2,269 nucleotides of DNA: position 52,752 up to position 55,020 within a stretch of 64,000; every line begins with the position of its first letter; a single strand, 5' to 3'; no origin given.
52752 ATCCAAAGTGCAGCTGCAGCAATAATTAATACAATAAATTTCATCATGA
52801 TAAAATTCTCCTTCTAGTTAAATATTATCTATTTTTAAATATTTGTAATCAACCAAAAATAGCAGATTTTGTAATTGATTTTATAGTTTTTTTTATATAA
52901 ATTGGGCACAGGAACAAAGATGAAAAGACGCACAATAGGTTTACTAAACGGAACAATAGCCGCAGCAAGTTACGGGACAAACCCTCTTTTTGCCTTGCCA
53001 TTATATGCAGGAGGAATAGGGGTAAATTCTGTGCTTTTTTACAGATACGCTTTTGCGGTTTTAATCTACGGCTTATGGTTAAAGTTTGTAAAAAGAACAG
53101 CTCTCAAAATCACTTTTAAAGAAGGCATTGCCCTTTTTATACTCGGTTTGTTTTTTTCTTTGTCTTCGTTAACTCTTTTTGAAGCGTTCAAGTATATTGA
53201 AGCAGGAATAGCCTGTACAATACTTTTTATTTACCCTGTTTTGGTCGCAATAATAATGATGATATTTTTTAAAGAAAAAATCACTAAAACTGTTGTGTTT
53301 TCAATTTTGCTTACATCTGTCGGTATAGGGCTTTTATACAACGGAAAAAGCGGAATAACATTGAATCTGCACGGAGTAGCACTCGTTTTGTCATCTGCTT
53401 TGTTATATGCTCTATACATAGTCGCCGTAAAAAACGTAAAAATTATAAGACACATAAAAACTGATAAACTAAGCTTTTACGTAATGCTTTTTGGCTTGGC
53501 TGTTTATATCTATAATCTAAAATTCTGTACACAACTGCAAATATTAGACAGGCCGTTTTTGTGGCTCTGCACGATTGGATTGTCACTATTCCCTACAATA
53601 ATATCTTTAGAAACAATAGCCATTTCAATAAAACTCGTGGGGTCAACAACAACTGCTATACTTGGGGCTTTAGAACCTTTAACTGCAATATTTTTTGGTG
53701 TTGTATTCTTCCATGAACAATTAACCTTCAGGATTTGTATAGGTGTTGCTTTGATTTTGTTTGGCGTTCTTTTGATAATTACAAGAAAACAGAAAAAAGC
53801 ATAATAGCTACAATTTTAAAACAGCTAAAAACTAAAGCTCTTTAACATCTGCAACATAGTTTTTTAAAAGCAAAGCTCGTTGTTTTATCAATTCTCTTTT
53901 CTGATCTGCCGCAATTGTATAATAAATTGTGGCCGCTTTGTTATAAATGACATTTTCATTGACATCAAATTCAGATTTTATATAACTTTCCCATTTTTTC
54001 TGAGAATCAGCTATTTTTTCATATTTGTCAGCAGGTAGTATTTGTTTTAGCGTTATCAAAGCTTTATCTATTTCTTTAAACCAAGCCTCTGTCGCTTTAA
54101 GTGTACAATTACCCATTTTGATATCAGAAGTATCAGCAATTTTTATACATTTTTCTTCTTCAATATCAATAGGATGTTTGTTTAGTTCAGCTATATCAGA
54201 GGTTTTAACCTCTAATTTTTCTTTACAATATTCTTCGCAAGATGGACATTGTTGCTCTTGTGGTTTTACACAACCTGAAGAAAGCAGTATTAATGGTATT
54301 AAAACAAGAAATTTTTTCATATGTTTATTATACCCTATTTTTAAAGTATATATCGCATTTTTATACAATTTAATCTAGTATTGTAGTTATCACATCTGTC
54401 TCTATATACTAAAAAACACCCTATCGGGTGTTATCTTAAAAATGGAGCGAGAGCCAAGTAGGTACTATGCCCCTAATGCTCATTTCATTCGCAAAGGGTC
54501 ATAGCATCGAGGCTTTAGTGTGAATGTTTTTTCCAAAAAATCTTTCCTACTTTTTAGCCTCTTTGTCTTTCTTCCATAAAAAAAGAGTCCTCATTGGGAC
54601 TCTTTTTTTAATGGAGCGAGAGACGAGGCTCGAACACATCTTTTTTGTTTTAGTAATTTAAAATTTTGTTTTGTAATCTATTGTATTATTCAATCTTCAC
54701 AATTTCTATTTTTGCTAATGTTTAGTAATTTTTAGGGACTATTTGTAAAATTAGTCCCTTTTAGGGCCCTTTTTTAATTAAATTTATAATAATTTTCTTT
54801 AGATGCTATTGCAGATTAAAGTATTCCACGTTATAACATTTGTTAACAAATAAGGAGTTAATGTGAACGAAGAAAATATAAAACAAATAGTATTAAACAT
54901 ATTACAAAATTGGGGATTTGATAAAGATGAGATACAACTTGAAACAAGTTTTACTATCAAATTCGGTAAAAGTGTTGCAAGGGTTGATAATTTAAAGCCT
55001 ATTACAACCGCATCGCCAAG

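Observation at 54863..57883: Island-borne 1006-aa gene with nuclease-like, NACHT-like NTPase and unassigned ~650-aa C-terminal regions: candidate single-gene NLR/STAND-type anti-phage system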

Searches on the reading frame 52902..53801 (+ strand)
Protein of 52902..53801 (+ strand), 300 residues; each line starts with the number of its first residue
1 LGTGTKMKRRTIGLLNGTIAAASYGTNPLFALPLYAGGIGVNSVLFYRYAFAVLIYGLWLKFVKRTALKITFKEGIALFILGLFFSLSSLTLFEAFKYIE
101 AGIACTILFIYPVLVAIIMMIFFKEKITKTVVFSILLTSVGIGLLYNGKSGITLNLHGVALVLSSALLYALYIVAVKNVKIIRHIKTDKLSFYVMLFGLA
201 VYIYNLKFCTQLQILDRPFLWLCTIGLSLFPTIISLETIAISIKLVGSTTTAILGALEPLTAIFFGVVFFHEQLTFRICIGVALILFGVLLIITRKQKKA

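Call 20: search_protein_families(library=pfam, proteins=[window:52902-53801:+], max_evalue=0.001)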
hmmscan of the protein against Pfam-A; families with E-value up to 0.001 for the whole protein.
window:52902-53801:+ (300 aa): 1 family
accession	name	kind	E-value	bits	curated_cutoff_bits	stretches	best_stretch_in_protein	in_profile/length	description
PF00892.27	EamA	-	5.3e-30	104.9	28.2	2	158-293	3-134/135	EamA-like transporter family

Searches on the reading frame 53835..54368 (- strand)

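Call 20: search_protein_families(library=pfam, proteins=[window:53835-54368:-], max_evalue=0.001)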
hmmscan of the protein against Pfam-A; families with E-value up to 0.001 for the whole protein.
window:53835-54368:- (178 aa): 1 family
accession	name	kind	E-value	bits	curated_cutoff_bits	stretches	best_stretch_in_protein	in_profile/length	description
PF07007.17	LprI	-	2.1e-07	31.7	22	1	80-166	9-104/106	Lysozyme inhibitor LprI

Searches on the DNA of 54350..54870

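Call 9: search_rna_families(source=window, start=54350, end=54870, threshold=evalue, max_evalue=1, show_alignments=3)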
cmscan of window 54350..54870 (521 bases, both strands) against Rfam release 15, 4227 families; matches with E-value up to 1: 9.
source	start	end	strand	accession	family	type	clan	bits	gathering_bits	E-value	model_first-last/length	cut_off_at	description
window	54516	54612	-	RF00516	ylbH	Cis-reg; leader;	-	22.5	50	0.012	1-122/122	no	ylbH leader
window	54543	54614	+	RF02059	STnc50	Gene; sRNA;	-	22.4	55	0.24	1-84/84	no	Salmonella enterica sRNA STnc40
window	54580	54702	-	RF00082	SraG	Gene; sRNA;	-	22.1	50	0.15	1-177/177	no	SraG RNA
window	54576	54655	-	RF01859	Phe_leader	Cis-reg; leader;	-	21.8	55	0.31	1-125/125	no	Phenylalanine leader peptide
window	54536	54611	+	RF01859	Phe_leader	Cis-reg; leader;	-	21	55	0.47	1-125/125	no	Phenylalanine leader peptide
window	54481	54607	+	RF00082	SraG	Gene; sRNA;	-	20.5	50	0.34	1-177/177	no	SraG RNA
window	54450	54603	-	RF01476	rliF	Gene; sRNA;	-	19.1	60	0.76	1-220/220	no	Listeria sRNA rliF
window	54552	54635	+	RF00845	MIR158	Gene; miRNA;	-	18.5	67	0.85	1-100/100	no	MIR158 microRNA precursor family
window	54701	54758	-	RF01833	astro_FSE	Cis-reg; frameshift_element;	-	13.6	70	0.83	1-55/55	no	ribosomal frameshift site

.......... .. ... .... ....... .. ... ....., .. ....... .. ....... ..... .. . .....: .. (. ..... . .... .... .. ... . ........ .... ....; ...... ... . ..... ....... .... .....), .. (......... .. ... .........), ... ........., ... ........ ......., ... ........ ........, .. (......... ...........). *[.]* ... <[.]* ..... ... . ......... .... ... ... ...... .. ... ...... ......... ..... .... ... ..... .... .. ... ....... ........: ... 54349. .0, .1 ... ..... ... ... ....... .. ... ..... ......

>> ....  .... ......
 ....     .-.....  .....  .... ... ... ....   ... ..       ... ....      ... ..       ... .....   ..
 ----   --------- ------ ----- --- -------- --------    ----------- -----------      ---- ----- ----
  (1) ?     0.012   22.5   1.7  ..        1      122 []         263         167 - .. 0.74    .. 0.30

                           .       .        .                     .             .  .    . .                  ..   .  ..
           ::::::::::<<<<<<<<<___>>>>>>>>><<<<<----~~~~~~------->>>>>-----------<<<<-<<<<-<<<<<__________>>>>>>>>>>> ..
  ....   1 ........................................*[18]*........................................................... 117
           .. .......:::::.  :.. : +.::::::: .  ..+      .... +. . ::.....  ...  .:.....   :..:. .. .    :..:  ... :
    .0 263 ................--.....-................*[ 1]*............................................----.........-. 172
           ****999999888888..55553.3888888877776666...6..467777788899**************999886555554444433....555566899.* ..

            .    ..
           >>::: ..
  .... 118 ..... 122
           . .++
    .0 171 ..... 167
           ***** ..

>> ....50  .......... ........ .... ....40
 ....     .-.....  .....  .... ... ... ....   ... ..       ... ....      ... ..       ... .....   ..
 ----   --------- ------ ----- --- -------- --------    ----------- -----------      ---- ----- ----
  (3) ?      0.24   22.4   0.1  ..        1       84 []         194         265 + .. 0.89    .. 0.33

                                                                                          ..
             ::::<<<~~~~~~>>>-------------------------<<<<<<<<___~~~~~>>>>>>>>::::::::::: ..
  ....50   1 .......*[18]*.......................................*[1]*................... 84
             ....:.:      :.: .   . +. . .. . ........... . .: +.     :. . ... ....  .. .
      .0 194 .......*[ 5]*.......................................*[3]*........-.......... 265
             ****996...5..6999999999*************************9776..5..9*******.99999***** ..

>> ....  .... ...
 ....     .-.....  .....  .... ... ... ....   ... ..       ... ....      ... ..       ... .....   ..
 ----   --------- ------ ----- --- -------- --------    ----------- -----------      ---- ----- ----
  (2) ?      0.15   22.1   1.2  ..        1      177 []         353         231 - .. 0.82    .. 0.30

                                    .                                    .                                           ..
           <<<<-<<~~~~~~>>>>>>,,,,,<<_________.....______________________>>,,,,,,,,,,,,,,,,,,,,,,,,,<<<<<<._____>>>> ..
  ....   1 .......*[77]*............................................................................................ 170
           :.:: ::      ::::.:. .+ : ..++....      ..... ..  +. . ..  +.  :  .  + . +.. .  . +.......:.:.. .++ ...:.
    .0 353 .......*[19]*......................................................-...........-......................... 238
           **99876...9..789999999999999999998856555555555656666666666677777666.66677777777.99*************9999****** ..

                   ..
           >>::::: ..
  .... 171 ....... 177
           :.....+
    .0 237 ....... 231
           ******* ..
